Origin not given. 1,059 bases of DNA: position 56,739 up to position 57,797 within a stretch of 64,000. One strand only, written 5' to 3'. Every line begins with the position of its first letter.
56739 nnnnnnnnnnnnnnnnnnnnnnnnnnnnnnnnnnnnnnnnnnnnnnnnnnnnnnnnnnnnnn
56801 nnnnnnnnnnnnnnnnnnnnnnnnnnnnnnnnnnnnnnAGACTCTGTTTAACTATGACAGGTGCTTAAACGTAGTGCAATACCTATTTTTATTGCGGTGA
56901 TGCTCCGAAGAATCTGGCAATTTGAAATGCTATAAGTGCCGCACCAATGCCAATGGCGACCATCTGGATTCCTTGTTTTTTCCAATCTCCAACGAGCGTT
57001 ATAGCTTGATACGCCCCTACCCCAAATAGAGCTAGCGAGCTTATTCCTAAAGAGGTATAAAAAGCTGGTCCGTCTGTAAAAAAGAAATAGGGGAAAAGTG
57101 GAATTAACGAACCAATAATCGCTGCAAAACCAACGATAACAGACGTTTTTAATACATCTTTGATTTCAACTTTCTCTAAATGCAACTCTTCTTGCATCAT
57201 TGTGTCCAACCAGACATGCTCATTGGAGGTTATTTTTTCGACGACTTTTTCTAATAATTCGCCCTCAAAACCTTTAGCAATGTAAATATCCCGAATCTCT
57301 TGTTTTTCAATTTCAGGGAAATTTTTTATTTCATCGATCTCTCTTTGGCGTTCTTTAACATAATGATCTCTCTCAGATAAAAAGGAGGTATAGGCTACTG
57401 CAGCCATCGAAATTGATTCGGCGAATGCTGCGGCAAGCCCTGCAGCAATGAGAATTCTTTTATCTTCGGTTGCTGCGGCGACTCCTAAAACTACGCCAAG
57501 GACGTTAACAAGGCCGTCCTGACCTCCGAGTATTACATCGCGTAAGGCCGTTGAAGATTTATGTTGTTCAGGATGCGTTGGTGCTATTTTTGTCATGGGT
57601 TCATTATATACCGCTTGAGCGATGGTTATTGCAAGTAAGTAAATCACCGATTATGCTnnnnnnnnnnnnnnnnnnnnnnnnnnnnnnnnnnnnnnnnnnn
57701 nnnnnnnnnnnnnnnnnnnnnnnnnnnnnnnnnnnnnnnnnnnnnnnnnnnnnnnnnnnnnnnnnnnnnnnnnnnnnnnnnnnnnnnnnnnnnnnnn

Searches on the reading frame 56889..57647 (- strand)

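Call 24: search_protein_families(library=pfam, proteins=[window:56889-57647:-], max_evalue=0.001)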
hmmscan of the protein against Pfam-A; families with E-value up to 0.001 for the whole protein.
window:56889-57647:- (252 aa): 1 family
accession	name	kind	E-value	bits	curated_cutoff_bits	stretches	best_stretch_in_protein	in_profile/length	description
PF01988.24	VIT1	-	9.4e-58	196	28.1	1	35-244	1-213/214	VIT family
